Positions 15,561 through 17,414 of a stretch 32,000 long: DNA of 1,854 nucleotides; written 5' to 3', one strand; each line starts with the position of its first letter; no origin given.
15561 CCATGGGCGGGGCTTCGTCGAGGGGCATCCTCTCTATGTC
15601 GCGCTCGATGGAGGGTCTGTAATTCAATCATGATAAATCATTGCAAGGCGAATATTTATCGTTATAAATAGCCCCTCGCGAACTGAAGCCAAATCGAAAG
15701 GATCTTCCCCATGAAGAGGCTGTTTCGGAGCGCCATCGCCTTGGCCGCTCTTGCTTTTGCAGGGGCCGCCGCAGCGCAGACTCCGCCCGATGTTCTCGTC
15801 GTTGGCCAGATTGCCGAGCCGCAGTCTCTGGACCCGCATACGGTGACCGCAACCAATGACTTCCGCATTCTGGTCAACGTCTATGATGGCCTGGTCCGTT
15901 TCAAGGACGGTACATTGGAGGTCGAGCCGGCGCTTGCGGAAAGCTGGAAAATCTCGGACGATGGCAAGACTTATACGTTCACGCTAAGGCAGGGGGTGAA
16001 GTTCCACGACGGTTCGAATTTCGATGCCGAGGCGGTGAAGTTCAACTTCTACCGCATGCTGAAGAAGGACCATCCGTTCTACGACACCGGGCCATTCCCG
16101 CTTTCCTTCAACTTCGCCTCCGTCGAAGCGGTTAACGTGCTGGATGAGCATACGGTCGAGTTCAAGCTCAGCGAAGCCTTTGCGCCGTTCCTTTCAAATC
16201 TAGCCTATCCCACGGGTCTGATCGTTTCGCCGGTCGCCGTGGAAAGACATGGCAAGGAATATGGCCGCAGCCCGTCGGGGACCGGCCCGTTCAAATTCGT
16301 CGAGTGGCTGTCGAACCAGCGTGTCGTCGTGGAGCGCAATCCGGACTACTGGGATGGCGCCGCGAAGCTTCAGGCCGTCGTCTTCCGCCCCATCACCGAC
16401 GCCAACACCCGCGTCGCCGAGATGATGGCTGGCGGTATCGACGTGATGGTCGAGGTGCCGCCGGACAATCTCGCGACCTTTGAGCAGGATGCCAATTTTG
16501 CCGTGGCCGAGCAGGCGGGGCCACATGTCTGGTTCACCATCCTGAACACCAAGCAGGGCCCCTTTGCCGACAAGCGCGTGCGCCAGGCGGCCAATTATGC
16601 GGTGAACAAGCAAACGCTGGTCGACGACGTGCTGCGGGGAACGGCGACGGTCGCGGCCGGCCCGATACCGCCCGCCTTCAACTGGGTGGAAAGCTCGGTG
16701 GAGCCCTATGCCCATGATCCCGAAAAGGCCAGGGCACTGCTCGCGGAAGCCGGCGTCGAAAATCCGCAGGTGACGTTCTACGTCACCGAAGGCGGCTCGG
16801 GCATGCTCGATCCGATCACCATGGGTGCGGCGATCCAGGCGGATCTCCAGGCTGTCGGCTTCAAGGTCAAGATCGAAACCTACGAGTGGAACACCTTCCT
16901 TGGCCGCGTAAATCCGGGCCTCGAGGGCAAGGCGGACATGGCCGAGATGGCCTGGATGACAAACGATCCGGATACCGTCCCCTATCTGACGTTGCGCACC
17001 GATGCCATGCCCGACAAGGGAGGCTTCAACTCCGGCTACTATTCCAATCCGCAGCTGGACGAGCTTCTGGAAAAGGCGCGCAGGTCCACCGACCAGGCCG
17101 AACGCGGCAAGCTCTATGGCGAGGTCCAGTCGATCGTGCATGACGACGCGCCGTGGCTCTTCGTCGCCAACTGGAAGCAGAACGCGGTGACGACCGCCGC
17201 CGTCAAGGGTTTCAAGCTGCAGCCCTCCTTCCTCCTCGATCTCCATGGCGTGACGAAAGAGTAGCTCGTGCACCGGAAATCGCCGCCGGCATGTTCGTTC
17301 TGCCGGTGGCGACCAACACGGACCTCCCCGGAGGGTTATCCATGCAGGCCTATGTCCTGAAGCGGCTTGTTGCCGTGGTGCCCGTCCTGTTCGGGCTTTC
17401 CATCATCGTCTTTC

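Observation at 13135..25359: NAGGN 'trio' split by a peptide ABC importer and a GntR regulator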

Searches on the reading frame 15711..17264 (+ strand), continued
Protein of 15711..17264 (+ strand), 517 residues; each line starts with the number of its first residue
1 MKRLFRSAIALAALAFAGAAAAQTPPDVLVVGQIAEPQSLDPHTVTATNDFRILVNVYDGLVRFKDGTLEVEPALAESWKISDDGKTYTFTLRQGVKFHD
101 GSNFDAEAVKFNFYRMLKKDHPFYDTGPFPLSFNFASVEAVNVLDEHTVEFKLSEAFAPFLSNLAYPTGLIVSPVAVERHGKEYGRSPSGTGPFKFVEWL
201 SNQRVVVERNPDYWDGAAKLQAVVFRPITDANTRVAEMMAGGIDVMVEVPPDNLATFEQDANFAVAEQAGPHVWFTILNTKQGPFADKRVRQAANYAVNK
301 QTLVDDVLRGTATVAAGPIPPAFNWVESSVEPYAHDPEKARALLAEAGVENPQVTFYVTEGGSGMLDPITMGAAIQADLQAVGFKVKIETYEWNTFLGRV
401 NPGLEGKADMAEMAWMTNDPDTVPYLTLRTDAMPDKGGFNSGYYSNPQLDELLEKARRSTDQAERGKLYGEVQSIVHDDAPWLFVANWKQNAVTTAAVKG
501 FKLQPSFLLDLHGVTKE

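Call 63: search_protein_families(library=ncbifam, proteins=[L004:17958-18995:+, L005:17853-18902:+, L086:16398-17576:+, L036:10547-11623:+, L024:16398-17456:+, L067:5362-6432:+, L034:6373-7545:+, L024:8616-9947:-, L086:7852-9135:-, L076:8621-9919:-], max_evalue=1e-10)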
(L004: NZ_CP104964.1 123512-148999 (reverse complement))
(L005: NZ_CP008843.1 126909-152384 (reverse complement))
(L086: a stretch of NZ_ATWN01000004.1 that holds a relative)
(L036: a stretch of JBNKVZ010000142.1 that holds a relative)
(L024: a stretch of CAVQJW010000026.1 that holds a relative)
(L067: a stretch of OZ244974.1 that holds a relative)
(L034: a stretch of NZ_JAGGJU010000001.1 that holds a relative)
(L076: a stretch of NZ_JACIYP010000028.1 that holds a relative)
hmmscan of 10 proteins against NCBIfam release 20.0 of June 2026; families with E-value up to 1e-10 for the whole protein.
L004:17958-18995:+ (345 aa): 2 families
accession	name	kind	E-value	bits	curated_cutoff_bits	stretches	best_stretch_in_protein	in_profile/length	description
TIGR03106.1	trio_M42_hydro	equivalog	3.4e-134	447.1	397.75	1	3-341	1-342/343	osmoprotectant NAGGN system M42 family peptidase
NF007421.0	PRK09961.1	equivalog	2.1e-12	46.6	412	1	58-338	54-327/345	aminopeptidase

L005:17853-18902:+ (349 aa): 4 families
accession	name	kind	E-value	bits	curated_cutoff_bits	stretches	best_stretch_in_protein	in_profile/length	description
TIGR03106.1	trio_M42_hydro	equivalog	2.8e-137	457.2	397.75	1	3-342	1-342/343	osmoprotectant NAGGN system M42 family peptidase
NF007421.0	PRK09961.1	equivalog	8.9e-17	60.9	412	1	55-319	51-309/345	aminopeptidase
TIGR03107.1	glu_aminopep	equivalog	8.2e-12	44.7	469.7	1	32-276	25-275/350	glutamyl aminopeptidase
NF007367.0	PRK09864.1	equivalog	1.3e-11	43.9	569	1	53-227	48-215/356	aminopeptidase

L086:16398-17576:+ (392 aa): 5 families
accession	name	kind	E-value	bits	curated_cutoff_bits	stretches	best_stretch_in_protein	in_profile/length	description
TIGR03106.1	trio_M42_hydro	equivalog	2.5e-159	529.7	397.75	1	45-387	1-342/343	osmoprotectant NAGGN system M42 family peptidase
NF007421.0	PRK09961.1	equivalog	1.8e-15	56.6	412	1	102-370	54-313/345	aminopeptidase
TIGR03107.1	glu_aminopep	equivalog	1.1e-14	54.1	469.7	1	100-327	52-281/350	glutamyl aminopeptidase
NF007367.0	PRK09864.1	equivalog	3.1e-13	49.2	569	1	100-268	51-211/356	aminopeptidase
NF040822.1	lys_aminopep_Arch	equivalog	4.3e-11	42.4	700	1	72-270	27-214/345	lysyl aminopeptidase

L036:10547-11623:+ (358 aa): 4 families
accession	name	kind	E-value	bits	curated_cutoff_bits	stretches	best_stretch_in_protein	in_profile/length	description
TIGR03106.1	trio_M42_hydro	equivalog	6.3e-158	525.1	397.75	1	12-354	1-342/343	osmoprotectant NAGGN system M42 family peptidase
TIGR03107.1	glu_aminopep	equivalog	2.4e-17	62.8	469.7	1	23-240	7-225/350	glutamyl aminopeptidase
NF007421.0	PRK09961.1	equivalog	1.9e-16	59.9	412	1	35-352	21-331/345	aminopeptidase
NF007367.0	PRK09864.1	equivalog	2.6e-14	52.8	569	1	67-241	51-217/356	aminopeptidase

L024:16398-17456:+ (352 aa): 3 families
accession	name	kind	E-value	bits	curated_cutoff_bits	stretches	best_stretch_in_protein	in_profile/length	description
TIGR03106.1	trio_M42_hydro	equivalog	6.1e-151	502.2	397.75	1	6-320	28-342/343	osmoprotectant NAGGN system M42 family peptidase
NF007421.0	PRK09961.1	equivalog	1e-18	67.3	412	1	35-315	53-328/345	aminopeptidase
NF040822.1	lys_aminopep_Arch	equivalog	3.8e-14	52.5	700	1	35-215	54-226/345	lysyl aminopeptidase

L067:5362-6432:+ (356 aa): 4 families
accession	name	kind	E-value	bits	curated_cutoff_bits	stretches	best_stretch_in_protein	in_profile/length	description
TIGR03106.1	trio_M42_hydro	equivalog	1.6e-124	415.3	397.75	1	13-348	6-341/343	osmoprotectant NAGGN system M42 family peptidase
NF007421.0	PRK09961.1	equivalog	9.3e-14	51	412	1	57-344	45-328/345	aminopeptidase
NF040822.1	lys_aminopep_Arch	equivalog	2.2e-12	46.7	700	1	58-245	47-229/345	lysyl aminopeptidase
TIGR03107.1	glu_aminopep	equivalog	3.9e-11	42.4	469.7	1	25-227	13-213/350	glutamyl aminopeptidase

L034:6373-7545:+ (390 aa): 4 families
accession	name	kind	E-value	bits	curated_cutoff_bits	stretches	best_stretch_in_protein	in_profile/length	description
TIGR03106.1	trio_M42_hydro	equivalog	4.5e-176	584.8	397.75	1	7-348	1-342/343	osmoprotectant NAGGN system M42 family peptidase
NF007421.0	PRK09961.1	equivalog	4e-17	62.1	412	1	34-345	25-330/345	aminopeptidase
NF040822.1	lys_aminopep_Arch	equivalog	2.3e-13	50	700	1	13-238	5-221/345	lysyl aminopeptidase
TIGR03107.1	glu_aminopep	equivalog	1.6e-12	47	469.7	1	20-295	9-288/350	glutamyl aminopeptidase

L024:8616-9947:- (443 aa): 17 families
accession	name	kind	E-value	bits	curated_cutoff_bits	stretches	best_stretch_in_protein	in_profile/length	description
NF006771.0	PRK09290.1-5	subfamily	5.6e-134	446.7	399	1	36-441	3-410/413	allantoate amidohydrolase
TIGR01879.1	hydantase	subfamily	3.2e-106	355.6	204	1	41-440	2-401/401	hydantoinase/carbamoylase family amidase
NF058540.1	Ncarbamyl_ErtE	equivalog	8.4e-100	334.3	520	1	33-440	4-414/418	N-carbamyl-l-glutamate amidohydrolase ErtE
NF006775.0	PRK09290.2-5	equivalog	4.8e-90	302.2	479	1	63-440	34-413/419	allantoate amidohydrolase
NF006769.0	PRK09290.1-3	subfamily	1.2e-88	297.5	452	1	32-440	5-411/417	allantoate amidohydrolase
NF006768.0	PRK09290.1-1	equivalog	4.3e-88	295.9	532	1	43-440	10-407/411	allantoate deiminase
NF009529.0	PRK12893.1-2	equivalog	7.9e-88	295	508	1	39-439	9-406/411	Zn-dependent hydrolase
NF006770.0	PRK09290.1-4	equivalog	1.9e-86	290.4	372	1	42-441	5-401/403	allantoate amidohydrolase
NF006772.0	PRK09290.2-1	subfamily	2.6e-82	276.9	424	1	33-440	8-415/430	allantoate amidohydrolase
NF009527.0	PRK12891.1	subfamily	4.2e-82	276.4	461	1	34-439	5-419/426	Zn-dependent hydrolase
NF009531.0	PRK12893.1-5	equivalog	2.1e-79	267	486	1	60-441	28-412/421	Zn-dependent hydrolase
TIGR03176.1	AllC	equivalog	1.1e-76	258.2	597.75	1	42-440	5-402/406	allantoate deiminase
NF006773.0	PRK09290.2-2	equivalog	4.3e-67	226.8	584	1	68-433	46-409/419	allantoate amidohydrolase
NF009528.0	PRK12893.1-1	subfamily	4.6e-65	220.1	570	1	33-440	9-414/420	Zn-dependent hydrolase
NF009530.0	PRK12893.1-4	subfamily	1.5e-62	212.1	551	1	36-438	6-405/423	Zn-dependent hydrolase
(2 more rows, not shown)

L086:7852-9135:- (427 aa): 17 families
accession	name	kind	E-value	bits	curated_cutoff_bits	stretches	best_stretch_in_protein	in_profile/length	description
NF006775.0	PRK09290.2-5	equivalog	2.2e-144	481.2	479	1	18-421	9-413/419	allantoate amidohydrolase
NF010373.0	PRK13799.1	equivalog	3.6e-115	385.6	1087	1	20-420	179-585/591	unknown domain/N-carbamoyl-L-amino acid hydrolase fusion protein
TIGR01879.1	hydantase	subfamily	5.2e-114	381.3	204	1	36-416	16-396/401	hydantoinase/carbamoylase family amidase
NF058540.1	Ncarbamyl_ErtE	equivalog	4.1e-111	371.5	520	1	24-418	13-411/418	N-carbamyl-l-glutamate amidohydrolase ErtE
NF006771.0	PRK09290.1-5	subfamily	4.7e-109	364.6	399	1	36-418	22-406/413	allantoate amidohydrolase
NF006773.0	PRK09290.2-2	equivalog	1.3e-106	357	584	1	24-421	18-413/419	allantoate amidohydrolase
NF009529.0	PRK12893.1-2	equivalog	2.4e-102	342.8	508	1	19-420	7-406/411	Zn-dependent hydrolase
NF006774.0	PRK09290.2-4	equivalog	8.9e-87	291.6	897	1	32-413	25-407/427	allantoate amidohydrolase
NF009527.0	PRK12891.1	subfamily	8.1e-86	288.7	461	1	14-419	4-418/426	Zn-dependent hydrolase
NF006769.0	PRK09290.1-3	subfamily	5.5e-85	285.5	452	1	24-416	15-406/417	allantoate amidohydrolase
NF009531.0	PRK12893.1-5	equivalog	8.9e-79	264.9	486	1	28-418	16-408/421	Zn-dependent hydrolase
NF006768.0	PRK09290.1-1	equivalog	6.1e-77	259.2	532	1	35-418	21-404/411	allantoate deiminase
NF006772.0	PRK09290.2-1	subfamily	8.5e-77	258.8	424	1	35-420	29-414/430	allantoate amidohydrolase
NF006770.0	PRK09290.1-4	equivalog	2.8e-72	243.7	372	1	25-419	9-398/403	allantoate amidohydrolase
TIGR03176.1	AllC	equivalog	2.5e-63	214.2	597.75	1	33-418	15-399/406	allantoate deiminase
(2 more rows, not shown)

L076:8621-9919:- (432 aa): 17 families
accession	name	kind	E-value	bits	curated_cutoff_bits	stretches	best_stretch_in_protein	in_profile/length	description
NF006771.0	PRK09290.1-5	subfamily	6.9e-134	446.4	399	1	26-430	4-410/413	allantoate amidohydrolase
NF058540.1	Ncarbamyl_ErtE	equivalog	5.5e-104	348.1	520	1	22-430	4-415/418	N-carbamyl-l-glutamate amidohydrolase ErtE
TIGR01879.1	hydantase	subfamily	4e-103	345.4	204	1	29-428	1-400/401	hydantoinase/carbamoylase family amidase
NF009529.0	PRK12893.1-2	equivalog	2.3e-98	329.7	508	1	29-429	10-407/411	Zn-dependent hydrolase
NF006769.0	PRK09290.1-3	subfamily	7.1e-87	291.8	452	1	25-430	9-412/417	allantoate amidohydrolase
NF006775.0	PRK09290.2-5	equivalog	1.4e-83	280.9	479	1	55-430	37-414/419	allantoate amidohydrolase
NF006768.0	PRK09290.1-1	equivalog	1.7e-83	280.8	532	1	31-429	9-407/411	allantoate deiminase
NF006770.0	PRK09290.1-4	equivalog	3e-83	279.8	372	1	29-429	3-400/403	allantoate amidohydrolase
NF009527.0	PRK12891.1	subfamily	7.4e-83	278.9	461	1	24-427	6-418/426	Zn-dependent hydrolase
NF009531.0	PRK12893.1-5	equivalog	7.4e-78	261.9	486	1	50-430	29-412/421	Zn-dependent hydrolase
TIGR03176.1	AllC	equivalog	4.9e-76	256.1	597.75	1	30-429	4-402/406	allantoate deiminase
NF006772.0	PRK09290.2-1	subfamily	1.2e-74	251.6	424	1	19-430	5-416/430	allantoate amidohydrolase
NF006773.0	PRK09290.2-2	equivalog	1.2e-66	225.3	584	1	50-427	35-414/419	allantoate amidohydrolase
NF009530.0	PRK12893.1-4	subfamily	2.1e-64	218.1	551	1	27-427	8-405/423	Zn-dependent hydrolase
NF009528.0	PRK12893.1-1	subfamily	8.7e-62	209.3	570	1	25-427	12-412/420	Zn-dependent hydrolase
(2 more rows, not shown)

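Call 96: search_solved_structures(query=L004:11139-11792:-, max_evalue=0.001)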
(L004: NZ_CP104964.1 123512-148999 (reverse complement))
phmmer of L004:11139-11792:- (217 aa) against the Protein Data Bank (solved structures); distinct sequences matched with E-value up to 0.001: 1.
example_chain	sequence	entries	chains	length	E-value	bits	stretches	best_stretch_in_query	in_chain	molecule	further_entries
2imh_A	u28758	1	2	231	7.3e-21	78.1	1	1-211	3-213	Hypothetical protein UNP Q5LQD5_SILPO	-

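Call 97: search_solved_structures(query=L076:8621-9919:-, max_evalue=1e-40)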
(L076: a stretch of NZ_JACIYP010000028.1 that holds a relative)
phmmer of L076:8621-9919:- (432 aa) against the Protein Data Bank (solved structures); distinct sequences matched with E-value up to 1e-40: 18.
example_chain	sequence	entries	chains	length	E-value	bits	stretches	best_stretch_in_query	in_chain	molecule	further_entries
3n5f_A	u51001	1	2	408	1.3e-70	241.7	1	38-429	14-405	N-carbamoyl-L-amino acid hydrolase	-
5tp4_A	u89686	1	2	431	5.6e-57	196.9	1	47-427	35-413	Amidase, hydantoinase/carbamoylase family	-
6c0d_A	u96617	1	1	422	1.6e-55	192.1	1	27-429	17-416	Amidase, hydantoinase/carbamoylase family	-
1z2l_A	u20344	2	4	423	6.1e-55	190.2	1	33-426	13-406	Allantoate amidohydrolase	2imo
4pxd_A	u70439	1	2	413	3.6e-54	187.6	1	33-426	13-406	Allantoate amidohydrolase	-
4pxe_A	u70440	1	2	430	9.8e-52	179.6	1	27-430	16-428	Ureidoglycolate hydrolase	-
5thw_A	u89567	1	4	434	3.7e-51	177.7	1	30-427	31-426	Deacylase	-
5i4m_A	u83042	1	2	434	4.3e-51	177.5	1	47-427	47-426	Amidase, hydantoinase/carbamoylase family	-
4pxb_A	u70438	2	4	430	6.3e-51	176.9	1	27-430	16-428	Ureidoglycolate hydrolase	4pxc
4wjb_A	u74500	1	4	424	3.5e-50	174.5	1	24-428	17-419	Putative amidohydrolase/peptidase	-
8apz_A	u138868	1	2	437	1.6e-48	169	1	26-427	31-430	N-carbamoyl-L-amino-acid hydrolase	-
8c46_A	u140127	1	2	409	2.4e-48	168.4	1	29-427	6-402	N-carbamoyl-beta-alanine amidohydrolase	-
8aq0_A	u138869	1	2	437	1.1e-47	166.2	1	26-427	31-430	N-carbamoyl-L-amino-acid hydrolase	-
1r3n_A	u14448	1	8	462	1.1e-42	149.8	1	39-428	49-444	beta-alanine synthase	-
1r43_A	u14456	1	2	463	1.1e-42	149.8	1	39-428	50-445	beta-alanine synthase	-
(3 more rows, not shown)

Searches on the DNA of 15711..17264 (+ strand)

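Call 83: search_dna_similar(query=L005:11300-18950:+, collection=ecoli_genomes, mode=near, max_rows=10)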
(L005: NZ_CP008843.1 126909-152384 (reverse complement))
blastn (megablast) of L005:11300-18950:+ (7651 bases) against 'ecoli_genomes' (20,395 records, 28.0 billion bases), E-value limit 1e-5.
Records with a match: 5836; places in all: 22252; records where one place covers at least 80% of the query: 0.
Genomes with a match: 3362 of 5426; with a place that covers at least 80% of the query: 0. Places per genome that has any: lowest 1, median 5, highest 60. On chromosomes: 3426 places; on plasmids: 18826.
Best place of each record, by identity: >=99% 3081; 95-99% 2711; 90-95% 44.
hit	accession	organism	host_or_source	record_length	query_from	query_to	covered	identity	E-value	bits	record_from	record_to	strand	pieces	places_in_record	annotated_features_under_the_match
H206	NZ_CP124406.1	Escherichia coli strain AVS0935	environmental: river near WWTP effluent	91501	1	115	2%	90.5%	9e-32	150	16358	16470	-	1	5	IS3 family transposase | IS6-like element IS26 family transposase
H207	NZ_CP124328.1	Escherichia coli strain AVS0787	wastewater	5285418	1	103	1%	93.4%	7e-33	154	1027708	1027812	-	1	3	WGR domain-containing protein | IS6-like element IS26 family transposase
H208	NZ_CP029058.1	Escherichia coli strain FORC_081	chicken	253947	1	102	1%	94.3%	6e-34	158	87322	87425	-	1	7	IS6-like element IS26 family transposase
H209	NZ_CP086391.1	Escherichia coli strain 1585m1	Chroicocephalus novaehollandiae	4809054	1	102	1%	94.3%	6e-34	158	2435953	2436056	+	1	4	IS6-like element IS26 family transposase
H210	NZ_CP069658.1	Escherichia coli O89m:H10 strain MIN12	Homo sapiens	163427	1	102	1%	94.3%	6e-34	158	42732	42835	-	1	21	IS6-like element IS26 family transposase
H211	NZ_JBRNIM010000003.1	Escherichia coli strain MB06171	seawater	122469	1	102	1%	94.3%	6e-34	158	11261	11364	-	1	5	none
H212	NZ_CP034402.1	Escherichia coli strain CRE10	Homosapiens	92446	1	103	1%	93.2%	3e-31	148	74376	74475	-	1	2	dcuC: anaerobic C4-dicarboxylate transporter DcuC | IS6-like element IS26 family transposase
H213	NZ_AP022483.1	Escherichia coli strain STN0717-20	-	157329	1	102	1%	93.4%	3e-32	152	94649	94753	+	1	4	hypothetical protein | IS6-like element IS26 family transposase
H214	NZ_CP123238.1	Escherichia coli strain 4588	Homo sapiens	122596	1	102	1%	93.4%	3e-32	152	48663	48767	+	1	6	hypothetical protein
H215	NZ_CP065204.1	Escherichia coli strain EC-10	Gallus gallus domesticus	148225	1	102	1%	93.4%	3e-32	152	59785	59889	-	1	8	hypothetical protein | IS6-like element IS26 family transposase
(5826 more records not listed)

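Call 84: search_dna_similar(query=L005:11300-18950:+, collection=plasmids, mode=near, max_rows=30)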
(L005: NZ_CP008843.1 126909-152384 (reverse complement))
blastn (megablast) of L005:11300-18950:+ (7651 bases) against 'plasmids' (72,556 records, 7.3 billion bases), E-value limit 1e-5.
The search stops at 5000 records and this limit was reached: more records match than are counted here, and every count below describes the 5000 best-scoring records only.
Records with a match: at least 5000; places in all: 26119; records where one place covers at least 80% of the query: 8.
Best place of each record, by identity: >=99% 1911; 95-99% 3025; 90-95% 64.
By first word of the organism name: Escherichia 1941; Klebsiella 1654; Salmonella 644; Enterobacter 258; Citrobacter 141; Shigella 106; Acinetobacter 37; Raoultella 30; Proteus 28; Pseudomonas 20; and 24 more.
By predicted mobility (MOB-suite, as given by PLSDB): conjugative 3541; non-mobilizable 740; mobilizable 719.
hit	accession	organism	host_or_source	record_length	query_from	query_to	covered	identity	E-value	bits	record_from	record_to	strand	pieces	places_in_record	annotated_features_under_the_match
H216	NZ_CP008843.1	Klebsiella michiganensis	soil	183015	1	7651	100%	100.0%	0e+0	14279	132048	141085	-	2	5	dipeptide/oligopeptide/nickel ABC transporter permease/ATP-binding ... | ABC transporter substrate-binding protein | osmoprotectant NAGGN system M42 family peptidase | ABC transporter permease | ATP-binding cassette domain-containing protein | and 4 other names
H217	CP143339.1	Enterobacter hormaechei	Homo sapiens,whole organism,urine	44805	1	7651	100%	100.0%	0e+0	14279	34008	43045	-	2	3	dipeptide/oligopeptide/nickel ABC transporter permease/ATP-binding ... | ABC transporter substrate-binding protein | osmoprotectant NAGGN system M42 family peptidase | ABC transporter permease | ATP-binding cassette domain-containing protein | and 4 other names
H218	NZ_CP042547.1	Klebsiella michiganensis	Homo sapiens,Whole organism,clinical ...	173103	1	7651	100%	100.0%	0e+0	14277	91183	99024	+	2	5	dipeptide/oligopeptide/nickel ABC transporter permease/ATP-binding ... | ABC transporter substrate-binding protein | osmoprotectant NAGGN system M42 family peptidase | ABC transporter permease | ATP-binding cassette domain-containing protein | and 3 other names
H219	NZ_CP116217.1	Klebsiella michiganensis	Homo sapiens,sputum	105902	1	7651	100%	100.0%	0e+0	14277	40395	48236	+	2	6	dipeptide/oligopeptide/nickel ABC transporter permease/ATP-binding ... | ABC transporter substrate-binding protein | osmoprotectant NAGGN system M42 family peptidase | ABC transporter permease | ATP-binding cassette domain-containing protein | and 3 other names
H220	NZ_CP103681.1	Enterobacter hormaechei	Homo sapiens,blood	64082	1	7651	100%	100.0%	0e+0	14131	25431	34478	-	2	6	dipeptide/oligopeptide/nickel ABC transporter permease/ATP-binding ... | ABC transporter substrate-binding protein | osmoprotectant NAGGN system M42 family peptidase | ABC transporter permease | ATP-binding cassette domain-containing protein | and 3 other names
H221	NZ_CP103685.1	Enterobacter hormaechei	Homo sapiens,blood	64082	1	7651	100%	100.0%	0e+0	14131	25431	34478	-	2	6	dipeptide/oligopeptide/nickel ABC transporter permease/ATP-binding ... | ABC transporter substrate-binding protein | osmoprotectant NAGGN system M42 family peptidase | ABC transporter permease | ATP-binding cassette domain-containing protein | and 3 other names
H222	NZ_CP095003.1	Klebsiella michiganensis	female,catheter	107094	1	7651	100%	100.0%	0e+0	14272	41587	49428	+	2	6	dipeptide/oligopeptide/nickel ABC transporter permease/ATP-binding ... | ABC transporter substrate-binding protein | osmoprotectant NAGGN system M42 family peptidase | ABC transporter permease | ATP-binding cassette domain-containing protein | and 3 other names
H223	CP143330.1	Enterobacter hormaechei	Homo sapiens,whole organism,urine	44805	1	6553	86%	100.0%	0e+0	12102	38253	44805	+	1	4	dipeptide/oligopeptide/nickel ABC transporter permease/ATP-binding ... | ABC transporter substrate-binding protein | ABC transporter permease | ATP-binding cassette domain-containing protein | GntR family transcriptional regulator | and 2 other names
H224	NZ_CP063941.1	Klebsiella pneumoniae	Human fecal samples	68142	1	7651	69%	100.0%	0e+0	9711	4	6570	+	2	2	dipeptide/oligopeptide/nickel ABC transporter permease/ATP-binding ... | osmoprotectant NAGGN system M42 family peptidase | ATP-binding cassette domain-containing protein | GntR family transcriptional regulator | IS6-like element IS26 family transposase | and 1 other names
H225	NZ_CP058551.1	Klebsiella pneumoniae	Manis javanica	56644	1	108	1%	91.7%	2e-32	150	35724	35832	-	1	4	IS6-like element IS26 family transposase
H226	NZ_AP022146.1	Klebsiella quasipneumoniae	-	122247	1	108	1%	91.7%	2e-32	150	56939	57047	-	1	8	IS6-like element IS26 family transposase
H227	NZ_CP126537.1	Citrobacter freundii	Homo sapiens,Patients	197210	1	108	1%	91.7%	2e-32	150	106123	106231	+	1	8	IS6-like element IS26 family transposase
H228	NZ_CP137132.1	Citrobacter freundii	Homo sapiens,urine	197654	1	108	1%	91.7%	2e-32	150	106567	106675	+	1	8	IS6-like element IS26 family transposase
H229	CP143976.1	Klebsiella pneumoniae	-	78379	1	108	1%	90.8%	1e-30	145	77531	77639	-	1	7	IS6-like element IS26 family transposase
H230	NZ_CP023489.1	Klebsiella pneumoniae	Homo sapiens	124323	1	108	1%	90.8%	1e-30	145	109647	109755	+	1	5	IS6-like element IS26 family transposase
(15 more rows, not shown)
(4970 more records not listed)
